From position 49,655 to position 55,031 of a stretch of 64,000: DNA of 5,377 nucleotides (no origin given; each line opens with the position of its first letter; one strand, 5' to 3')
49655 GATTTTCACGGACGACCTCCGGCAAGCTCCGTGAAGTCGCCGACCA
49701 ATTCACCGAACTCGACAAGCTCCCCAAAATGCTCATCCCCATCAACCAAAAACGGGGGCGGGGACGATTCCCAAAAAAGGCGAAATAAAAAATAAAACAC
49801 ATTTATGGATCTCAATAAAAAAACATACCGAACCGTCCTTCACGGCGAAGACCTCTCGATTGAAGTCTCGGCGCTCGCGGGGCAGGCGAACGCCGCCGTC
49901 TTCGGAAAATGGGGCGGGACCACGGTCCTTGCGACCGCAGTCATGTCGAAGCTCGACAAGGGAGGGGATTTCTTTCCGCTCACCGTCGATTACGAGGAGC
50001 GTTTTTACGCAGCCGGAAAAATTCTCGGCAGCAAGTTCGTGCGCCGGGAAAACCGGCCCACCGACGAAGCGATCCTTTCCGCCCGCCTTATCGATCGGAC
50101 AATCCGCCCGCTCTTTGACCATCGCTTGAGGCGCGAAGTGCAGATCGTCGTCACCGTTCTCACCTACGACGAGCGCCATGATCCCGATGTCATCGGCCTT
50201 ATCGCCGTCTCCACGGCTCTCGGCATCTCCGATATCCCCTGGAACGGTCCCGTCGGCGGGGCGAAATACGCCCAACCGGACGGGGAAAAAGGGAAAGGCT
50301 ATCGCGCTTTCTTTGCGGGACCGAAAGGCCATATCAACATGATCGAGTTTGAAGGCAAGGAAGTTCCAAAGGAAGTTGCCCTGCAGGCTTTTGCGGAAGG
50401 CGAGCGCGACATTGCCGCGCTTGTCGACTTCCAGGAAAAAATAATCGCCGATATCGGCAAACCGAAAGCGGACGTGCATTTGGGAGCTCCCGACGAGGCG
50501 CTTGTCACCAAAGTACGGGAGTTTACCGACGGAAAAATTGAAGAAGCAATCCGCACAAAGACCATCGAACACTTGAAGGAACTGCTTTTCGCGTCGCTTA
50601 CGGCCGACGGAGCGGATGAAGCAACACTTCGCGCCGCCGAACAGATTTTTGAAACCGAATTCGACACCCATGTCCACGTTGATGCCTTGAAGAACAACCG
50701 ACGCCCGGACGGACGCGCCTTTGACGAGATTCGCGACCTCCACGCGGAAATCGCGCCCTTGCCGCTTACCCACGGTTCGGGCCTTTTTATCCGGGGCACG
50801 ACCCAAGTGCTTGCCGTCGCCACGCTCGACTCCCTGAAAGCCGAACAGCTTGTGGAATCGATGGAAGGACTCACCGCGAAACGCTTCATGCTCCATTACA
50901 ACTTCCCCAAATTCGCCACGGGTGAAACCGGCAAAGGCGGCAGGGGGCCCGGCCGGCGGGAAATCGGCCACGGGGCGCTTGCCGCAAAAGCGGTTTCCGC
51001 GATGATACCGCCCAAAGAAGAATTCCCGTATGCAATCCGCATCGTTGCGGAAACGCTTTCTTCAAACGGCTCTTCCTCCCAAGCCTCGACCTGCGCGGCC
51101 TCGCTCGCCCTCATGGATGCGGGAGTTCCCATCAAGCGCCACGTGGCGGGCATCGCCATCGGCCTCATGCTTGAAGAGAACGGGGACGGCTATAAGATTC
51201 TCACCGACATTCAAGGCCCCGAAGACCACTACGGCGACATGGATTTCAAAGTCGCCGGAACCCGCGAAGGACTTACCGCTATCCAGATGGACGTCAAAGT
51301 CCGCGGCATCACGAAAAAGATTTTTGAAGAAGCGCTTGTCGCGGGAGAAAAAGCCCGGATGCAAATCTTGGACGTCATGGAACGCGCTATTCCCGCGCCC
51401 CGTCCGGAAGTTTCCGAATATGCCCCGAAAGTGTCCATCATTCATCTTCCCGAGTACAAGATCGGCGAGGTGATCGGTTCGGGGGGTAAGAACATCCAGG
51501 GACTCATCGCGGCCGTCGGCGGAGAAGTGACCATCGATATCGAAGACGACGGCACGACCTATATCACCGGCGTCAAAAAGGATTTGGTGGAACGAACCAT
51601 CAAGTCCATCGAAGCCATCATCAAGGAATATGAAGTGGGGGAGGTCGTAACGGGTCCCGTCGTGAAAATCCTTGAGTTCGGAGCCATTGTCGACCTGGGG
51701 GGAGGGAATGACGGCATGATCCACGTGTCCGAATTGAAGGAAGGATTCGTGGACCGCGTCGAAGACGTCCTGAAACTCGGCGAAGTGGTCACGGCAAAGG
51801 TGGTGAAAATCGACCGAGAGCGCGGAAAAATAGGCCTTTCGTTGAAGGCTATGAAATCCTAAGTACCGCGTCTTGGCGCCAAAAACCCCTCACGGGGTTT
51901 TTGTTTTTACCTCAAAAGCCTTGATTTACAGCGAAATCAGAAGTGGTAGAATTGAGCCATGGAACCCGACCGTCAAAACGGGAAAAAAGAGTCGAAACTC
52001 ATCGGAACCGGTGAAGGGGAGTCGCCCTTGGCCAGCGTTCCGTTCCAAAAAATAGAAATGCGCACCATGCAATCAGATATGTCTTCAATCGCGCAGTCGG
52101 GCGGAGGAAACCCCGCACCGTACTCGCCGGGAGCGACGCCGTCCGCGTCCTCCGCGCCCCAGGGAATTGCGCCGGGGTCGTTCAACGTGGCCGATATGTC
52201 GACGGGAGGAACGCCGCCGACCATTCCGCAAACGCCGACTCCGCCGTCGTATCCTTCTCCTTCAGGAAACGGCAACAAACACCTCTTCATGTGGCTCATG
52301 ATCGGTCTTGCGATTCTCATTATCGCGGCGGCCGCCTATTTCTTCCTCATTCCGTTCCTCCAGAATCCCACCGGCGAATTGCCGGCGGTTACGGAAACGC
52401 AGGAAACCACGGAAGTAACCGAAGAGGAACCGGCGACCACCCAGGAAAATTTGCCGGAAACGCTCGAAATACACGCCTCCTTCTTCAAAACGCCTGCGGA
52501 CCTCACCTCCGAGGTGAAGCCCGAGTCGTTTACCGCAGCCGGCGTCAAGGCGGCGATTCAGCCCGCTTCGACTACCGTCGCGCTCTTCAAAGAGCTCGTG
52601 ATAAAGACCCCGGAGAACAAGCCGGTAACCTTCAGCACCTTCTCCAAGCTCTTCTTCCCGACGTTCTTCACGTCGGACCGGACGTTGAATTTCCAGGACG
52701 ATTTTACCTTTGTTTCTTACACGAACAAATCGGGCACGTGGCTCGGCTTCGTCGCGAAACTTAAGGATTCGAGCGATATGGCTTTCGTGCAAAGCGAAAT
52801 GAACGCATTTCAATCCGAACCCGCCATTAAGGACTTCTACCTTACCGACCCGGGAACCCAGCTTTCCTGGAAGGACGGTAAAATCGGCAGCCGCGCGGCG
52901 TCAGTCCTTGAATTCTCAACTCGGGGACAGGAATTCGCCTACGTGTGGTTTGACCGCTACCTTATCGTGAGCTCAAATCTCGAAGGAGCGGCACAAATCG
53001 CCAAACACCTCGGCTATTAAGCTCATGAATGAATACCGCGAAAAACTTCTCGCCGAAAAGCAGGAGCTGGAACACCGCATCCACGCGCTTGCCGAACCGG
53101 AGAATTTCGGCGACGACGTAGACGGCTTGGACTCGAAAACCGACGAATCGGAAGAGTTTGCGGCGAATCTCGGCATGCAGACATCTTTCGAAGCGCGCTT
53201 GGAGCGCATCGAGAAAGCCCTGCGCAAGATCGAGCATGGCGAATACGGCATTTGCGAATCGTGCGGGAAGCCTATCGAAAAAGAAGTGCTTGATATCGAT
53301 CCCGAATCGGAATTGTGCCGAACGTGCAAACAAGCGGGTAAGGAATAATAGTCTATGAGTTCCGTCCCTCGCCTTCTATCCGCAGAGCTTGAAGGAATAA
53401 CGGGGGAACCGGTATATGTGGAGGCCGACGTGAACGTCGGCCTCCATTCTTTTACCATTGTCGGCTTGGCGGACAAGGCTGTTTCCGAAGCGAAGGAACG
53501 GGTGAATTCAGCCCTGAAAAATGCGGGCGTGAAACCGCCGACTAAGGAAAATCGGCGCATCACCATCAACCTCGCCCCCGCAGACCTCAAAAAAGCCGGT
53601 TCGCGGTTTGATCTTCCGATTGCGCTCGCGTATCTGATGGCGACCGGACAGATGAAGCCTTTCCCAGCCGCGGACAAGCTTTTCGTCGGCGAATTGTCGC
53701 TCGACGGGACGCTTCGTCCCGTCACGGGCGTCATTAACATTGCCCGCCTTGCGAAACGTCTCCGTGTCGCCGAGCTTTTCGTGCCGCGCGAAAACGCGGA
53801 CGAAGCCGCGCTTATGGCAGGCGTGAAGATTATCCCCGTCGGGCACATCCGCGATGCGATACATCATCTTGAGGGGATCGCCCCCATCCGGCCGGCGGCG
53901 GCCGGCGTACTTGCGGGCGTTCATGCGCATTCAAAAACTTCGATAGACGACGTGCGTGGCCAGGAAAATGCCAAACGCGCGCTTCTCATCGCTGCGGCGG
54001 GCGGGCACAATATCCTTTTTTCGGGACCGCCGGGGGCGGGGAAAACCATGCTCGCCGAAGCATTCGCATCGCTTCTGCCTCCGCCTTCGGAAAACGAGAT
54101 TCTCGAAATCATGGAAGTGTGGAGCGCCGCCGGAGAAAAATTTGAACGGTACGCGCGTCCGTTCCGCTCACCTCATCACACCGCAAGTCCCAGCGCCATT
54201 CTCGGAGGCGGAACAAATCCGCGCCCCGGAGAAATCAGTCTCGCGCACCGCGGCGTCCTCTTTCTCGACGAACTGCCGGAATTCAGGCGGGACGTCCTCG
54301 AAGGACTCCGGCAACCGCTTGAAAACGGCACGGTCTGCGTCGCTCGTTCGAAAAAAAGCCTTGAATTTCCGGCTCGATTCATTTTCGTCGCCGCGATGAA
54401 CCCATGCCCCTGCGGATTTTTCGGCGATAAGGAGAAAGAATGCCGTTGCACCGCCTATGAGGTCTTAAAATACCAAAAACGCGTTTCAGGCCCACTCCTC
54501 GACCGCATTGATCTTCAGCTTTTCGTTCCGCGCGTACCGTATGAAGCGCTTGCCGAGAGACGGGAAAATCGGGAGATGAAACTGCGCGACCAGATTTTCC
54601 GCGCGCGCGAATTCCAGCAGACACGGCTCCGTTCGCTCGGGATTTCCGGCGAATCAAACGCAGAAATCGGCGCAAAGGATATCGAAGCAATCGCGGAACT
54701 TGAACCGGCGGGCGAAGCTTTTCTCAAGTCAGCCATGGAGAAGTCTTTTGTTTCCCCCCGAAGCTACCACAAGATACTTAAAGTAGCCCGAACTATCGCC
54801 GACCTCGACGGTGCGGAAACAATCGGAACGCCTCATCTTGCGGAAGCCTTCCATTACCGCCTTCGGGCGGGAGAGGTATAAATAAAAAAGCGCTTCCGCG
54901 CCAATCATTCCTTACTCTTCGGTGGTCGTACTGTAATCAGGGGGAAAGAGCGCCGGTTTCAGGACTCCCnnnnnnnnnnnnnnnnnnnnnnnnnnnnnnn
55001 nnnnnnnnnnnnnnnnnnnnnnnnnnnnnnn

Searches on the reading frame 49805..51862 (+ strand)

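Call 74: search_protein_families(library=pfam, proteins=[window:49805-51862:+], max_evalue=0.00001)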
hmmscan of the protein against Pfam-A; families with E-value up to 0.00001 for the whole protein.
window:49805-51862:+ (685 aa): 2 families
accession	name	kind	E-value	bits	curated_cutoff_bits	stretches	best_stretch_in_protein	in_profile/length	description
PF01138.27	RNase_PH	-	6.3e-48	162.9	25.5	2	16-145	4-130/130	3' exoribonuclease family, domain 1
PF00575.29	S1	-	1.2e-15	58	22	1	609-681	2-74/74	S1 RNA binding domain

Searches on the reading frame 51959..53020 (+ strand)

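Call 74: search_protein_families(library=pfam, proteins=[window:51959-53020:+], max_evalue=0.00001)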
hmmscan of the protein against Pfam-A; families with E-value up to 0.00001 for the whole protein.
window:51959-53020:+ (353 aa): 0 families

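Call 84: search_protein_families(library=pfam, proteins=[window:51959-53020:+], max_evalue=1)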
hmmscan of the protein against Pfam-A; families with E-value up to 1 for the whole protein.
window:51959-53020:+ (353 aa): 2 families
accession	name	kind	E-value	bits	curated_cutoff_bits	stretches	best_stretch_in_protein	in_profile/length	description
PF09326.16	NADH_dhqG_C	-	0.045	14.8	25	1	283-298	27-40/51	NADH-ubiquinone oxidoreductase subunit G, C-terminal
PF14715.11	FixP_N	-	0.21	11.7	24.9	1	111-136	21-46/48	N-terminal domain of cytochrome oxidase-cbb3, FixP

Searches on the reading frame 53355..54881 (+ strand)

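Call 74: search_protein_families(library=pfam, proteins=[window:53355-54881:+], max_evalue=0.00001)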
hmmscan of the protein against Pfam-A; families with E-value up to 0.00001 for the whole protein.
window:53355-54881:+ (508 aa): 4 families
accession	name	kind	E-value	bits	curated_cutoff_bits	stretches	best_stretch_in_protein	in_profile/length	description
PF01078.27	Mg_chelatase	-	8e-88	293.7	20.3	1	197-398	2-206/207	Magnesium chelatase, subunit ChlI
PF13541.12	ChlI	-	5.3e-39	133.3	27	1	22-147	1-121/121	Subunit ChlI of Mg-chelatase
PF13335.12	Mg_chelatase_C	-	3.1e-25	89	26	1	409-502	6-94/94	Magnesium chelatase, subunit ChlI C-terminal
PF07728.20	AAA_5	-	6.6e-10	39.6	22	1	219-352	1-125/139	AAA domain (dynein-related subfamily)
